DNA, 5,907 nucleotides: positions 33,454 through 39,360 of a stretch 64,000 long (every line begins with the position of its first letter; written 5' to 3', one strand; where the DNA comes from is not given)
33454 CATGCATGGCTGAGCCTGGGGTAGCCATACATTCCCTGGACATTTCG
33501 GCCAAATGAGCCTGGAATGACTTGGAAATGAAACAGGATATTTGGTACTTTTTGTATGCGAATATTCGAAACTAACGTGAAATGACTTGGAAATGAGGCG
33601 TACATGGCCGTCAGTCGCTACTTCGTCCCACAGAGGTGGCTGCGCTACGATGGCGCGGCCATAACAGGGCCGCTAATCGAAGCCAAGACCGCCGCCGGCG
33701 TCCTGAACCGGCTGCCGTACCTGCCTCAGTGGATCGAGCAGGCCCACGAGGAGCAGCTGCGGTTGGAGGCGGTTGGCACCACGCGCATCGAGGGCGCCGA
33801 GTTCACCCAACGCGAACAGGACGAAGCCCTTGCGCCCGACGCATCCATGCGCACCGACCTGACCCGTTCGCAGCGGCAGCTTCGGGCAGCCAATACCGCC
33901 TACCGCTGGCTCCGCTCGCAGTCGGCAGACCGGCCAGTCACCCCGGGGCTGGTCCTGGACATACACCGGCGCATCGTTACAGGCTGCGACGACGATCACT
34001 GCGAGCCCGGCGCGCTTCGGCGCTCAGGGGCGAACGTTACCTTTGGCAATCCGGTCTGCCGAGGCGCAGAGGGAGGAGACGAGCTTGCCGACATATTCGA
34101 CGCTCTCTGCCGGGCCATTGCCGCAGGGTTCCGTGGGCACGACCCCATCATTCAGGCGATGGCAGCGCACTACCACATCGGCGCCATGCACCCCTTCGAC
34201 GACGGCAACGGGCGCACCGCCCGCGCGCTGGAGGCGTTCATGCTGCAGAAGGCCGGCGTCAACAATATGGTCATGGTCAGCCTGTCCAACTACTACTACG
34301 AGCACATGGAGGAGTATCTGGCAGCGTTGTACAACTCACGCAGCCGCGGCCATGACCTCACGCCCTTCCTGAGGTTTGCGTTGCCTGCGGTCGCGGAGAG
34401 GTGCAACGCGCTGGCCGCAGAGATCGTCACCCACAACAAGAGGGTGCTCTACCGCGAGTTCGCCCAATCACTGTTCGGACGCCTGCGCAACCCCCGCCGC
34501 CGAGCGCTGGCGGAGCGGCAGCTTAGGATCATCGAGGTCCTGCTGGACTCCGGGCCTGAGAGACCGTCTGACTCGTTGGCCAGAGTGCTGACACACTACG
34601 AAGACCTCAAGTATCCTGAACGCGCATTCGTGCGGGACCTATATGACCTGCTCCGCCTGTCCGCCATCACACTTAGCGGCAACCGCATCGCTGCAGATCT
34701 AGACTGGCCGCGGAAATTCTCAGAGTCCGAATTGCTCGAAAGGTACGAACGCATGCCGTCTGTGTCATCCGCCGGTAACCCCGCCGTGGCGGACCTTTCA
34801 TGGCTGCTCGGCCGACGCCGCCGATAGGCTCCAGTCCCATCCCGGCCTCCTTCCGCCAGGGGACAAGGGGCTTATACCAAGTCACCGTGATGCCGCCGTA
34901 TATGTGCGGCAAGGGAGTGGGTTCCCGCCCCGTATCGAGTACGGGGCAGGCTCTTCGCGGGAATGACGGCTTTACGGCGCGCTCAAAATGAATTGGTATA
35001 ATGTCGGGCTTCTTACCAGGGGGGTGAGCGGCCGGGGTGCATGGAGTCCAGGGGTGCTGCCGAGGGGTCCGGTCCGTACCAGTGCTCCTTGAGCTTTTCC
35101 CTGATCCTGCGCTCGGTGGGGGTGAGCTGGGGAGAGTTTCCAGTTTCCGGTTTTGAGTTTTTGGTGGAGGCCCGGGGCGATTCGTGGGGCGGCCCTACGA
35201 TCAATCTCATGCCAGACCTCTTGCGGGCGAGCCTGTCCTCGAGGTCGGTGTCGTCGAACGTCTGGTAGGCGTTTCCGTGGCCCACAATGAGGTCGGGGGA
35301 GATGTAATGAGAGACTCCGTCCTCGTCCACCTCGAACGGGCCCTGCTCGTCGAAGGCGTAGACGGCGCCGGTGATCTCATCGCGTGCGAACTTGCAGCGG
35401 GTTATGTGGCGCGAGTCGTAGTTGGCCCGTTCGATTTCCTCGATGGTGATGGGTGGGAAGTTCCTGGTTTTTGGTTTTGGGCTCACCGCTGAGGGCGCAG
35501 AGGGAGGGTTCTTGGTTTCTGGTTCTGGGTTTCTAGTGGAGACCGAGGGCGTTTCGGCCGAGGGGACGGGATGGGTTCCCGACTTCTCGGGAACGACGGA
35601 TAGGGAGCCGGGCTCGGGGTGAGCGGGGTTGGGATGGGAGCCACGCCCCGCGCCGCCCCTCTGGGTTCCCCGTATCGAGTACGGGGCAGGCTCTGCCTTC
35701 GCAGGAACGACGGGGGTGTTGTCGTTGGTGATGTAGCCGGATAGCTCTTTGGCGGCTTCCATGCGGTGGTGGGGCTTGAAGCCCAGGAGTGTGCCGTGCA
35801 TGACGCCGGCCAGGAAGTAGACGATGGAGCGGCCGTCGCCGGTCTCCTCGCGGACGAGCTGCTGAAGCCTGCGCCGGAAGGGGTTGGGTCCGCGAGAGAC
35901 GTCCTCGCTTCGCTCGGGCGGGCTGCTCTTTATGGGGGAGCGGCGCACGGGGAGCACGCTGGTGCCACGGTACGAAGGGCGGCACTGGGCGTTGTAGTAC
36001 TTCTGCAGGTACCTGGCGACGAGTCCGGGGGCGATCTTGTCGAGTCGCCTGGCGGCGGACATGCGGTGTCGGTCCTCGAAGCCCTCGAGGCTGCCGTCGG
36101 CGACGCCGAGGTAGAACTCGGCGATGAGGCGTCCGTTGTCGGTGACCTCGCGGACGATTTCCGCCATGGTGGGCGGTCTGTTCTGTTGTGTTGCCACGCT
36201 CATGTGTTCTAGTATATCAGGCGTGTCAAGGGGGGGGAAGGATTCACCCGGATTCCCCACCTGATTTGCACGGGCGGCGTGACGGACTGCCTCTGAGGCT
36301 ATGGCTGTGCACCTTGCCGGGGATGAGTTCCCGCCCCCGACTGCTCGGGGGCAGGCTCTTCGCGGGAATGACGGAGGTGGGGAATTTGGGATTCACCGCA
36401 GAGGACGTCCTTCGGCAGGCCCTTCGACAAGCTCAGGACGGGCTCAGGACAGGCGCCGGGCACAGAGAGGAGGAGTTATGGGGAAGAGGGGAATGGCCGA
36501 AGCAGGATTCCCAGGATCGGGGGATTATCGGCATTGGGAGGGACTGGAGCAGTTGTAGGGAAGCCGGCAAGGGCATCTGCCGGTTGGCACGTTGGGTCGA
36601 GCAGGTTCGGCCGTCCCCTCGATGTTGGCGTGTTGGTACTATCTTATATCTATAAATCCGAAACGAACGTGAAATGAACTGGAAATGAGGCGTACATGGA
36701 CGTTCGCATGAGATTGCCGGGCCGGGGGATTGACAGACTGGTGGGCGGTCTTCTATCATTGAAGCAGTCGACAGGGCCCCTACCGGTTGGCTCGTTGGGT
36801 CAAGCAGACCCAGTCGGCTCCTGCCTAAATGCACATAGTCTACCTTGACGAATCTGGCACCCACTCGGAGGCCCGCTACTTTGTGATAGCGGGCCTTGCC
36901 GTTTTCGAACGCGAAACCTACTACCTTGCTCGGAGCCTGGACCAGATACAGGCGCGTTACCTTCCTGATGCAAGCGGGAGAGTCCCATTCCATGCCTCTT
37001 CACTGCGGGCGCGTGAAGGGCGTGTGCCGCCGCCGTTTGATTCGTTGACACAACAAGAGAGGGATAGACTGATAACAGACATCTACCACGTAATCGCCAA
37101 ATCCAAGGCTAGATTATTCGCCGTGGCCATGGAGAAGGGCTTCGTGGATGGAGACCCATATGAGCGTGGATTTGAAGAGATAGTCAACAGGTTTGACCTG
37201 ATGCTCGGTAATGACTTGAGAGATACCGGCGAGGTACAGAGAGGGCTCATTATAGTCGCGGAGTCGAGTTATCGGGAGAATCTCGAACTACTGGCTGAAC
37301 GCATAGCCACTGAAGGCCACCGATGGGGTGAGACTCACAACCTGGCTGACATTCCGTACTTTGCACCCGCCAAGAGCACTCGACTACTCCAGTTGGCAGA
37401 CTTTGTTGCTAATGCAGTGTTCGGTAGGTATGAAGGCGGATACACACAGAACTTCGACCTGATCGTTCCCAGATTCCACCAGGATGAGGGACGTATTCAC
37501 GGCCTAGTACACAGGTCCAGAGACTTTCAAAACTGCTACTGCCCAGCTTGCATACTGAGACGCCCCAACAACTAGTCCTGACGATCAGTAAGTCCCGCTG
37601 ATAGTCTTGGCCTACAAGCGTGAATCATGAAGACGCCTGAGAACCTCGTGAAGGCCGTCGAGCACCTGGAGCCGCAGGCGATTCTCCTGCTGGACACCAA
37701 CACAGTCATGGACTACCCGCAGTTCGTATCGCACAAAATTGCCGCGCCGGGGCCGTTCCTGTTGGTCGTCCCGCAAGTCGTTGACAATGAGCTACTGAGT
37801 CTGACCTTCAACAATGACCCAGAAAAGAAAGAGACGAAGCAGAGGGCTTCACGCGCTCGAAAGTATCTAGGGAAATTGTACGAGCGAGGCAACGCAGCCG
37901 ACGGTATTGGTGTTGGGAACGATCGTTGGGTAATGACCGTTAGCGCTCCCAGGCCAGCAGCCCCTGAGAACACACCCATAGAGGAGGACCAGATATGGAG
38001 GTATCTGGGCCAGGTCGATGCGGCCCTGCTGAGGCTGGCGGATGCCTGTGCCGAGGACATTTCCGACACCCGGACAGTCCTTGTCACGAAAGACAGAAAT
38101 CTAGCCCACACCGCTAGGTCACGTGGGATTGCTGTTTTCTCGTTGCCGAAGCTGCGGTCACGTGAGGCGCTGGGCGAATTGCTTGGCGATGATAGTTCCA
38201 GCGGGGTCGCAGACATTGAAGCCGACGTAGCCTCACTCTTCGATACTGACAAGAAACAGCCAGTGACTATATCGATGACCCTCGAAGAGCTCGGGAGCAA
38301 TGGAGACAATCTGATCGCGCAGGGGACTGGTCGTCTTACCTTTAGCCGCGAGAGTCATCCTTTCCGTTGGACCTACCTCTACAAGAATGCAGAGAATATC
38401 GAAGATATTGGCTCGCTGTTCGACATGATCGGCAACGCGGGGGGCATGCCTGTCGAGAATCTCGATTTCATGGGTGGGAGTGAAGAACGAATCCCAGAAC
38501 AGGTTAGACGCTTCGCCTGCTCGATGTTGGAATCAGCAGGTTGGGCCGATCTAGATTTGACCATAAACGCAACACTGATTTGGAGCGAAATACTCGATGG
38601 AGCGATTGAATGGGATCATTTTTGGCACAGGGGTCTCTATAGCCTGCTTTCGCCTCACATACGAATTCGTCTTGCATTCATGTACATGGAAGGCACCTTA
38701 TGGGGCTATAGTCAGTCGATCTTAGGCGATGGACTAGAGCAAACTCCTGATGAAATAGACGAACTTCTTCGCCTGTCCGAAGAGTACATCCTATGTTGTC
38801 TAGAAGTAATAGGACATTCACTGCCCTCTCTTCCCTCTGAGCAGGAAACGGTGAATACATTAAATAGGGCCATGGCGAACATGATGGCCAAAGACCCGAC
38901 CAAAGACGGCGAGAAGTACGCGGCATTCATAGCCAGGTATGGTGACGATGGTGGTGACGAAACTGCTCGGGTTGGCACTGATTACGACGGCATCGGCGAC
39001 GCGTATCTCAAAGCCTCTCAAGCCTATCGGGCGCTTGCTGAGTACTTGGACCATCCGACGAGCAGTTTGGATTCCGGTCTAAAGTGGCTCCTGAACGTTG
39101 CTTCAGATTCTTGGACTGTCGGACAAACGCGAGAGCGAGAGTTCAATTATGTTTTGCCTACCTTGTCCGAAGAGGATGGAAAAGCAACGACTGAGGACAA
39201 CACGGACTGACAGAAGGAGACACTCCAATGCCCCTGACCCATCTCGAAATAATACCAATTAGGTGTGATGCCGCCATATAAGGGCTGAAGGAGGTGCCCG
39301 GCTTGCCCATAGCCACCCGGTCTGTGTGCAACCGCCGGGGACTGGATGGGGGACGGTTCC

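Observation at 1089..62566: Sixteen near-identical 100/123/124-bp TIR elements (MITE-A/B) with 3-bp TNA target-site duplications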

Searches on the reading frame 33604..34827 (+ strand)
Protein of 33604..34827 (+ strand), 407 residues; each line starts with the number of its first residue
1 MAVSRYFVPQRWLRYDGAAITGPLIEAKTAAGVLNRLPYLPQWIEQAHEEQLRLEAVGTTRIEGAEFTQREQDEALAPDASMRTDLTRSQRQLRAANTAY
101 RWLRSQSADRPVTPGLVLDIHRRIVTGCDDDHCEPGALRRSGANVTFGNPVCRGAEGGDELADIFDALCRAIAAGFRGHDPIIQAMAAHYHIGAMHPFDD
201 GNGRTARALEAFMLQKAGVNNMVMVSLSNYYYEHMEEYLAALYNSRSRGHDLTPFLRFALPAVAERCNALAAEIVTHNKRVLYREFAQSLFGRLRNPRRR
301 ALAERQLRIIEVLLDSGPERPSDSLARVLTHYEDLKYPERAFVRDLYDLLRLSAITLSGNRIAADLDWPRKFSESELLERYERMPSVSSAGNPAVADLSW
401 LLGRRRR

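Call 40: search_protein_families(library=pfam, proteins=[window:33604-34827:+], max_evalue=0.001)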
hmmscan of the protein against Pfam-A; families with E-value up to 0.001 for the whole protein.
window:33604-34827:+ (407 aa): 1 family
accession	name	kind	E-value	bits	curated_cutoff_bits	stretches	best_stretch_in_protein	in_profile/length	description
PF02661.23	Fic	-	1.5e-12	48.6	24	1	112-214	2-93/93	Fic/DOC family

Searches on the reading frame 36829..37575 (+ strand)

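Call 40: search_protein_families(library=pfam, proteins=[window:36829-37575:+], max_evalue=0.001)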
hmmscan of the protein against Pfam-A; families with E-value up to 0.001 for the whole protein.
window:36829-37575:+ (248 aa): 1 family
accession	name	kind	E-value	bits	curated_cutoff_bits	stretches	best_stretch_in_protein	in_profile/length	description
PF12686.12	DUF3800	-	3.4e-15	57.5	21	1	3-198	1-147/149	Protein of unknown function (DUF3800)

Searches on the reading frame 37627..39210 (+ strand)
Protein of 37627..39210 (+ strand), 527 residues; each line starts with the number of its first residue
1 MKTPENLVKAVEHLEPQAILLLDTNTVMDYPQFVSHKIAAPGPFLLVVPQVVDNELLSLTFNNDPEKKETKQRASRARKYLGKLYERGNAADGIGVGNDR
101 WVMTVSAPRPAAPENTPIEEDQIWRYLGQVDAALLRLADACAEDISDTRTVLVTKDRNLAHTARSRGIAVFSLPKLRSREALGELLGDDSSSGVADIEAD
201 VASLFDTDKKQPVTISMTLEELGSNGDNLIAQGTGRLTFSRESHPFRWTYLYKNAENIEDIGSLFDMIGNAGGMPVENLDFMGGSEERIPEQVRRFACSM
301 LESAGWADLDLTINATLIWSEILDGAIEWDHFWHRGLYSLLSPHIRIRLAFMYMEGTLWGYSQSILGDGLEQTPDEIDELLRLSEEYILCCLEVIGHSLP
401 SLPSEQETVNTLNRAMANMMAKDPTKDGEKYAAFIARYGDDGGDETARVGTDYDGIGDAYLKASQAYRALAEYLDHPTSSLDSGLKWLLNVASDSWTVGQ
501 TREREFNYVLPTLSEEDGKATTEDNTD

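Call 31: find_encoding_contigs(protein=window:37627-39210:+, flank=10000, max_places=10)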
Protein window:37627-39210:+ (527 aa): no gene with exactly this product is on record in the collection.

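Call 40: search_protein_families(library=pfam, proteins=[window:37627-39210:+], max_evalue=0.001)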
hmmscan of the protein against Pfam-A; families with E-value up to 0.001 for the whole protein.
window:37627-39210:+ (527 aa): 1 family
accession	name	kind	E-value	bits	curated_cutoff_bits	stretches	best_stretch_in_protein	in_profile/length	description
PF13638.12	PIN_4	-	2.3e-11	44.6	21.9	1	21-172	2-130/132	PIN domain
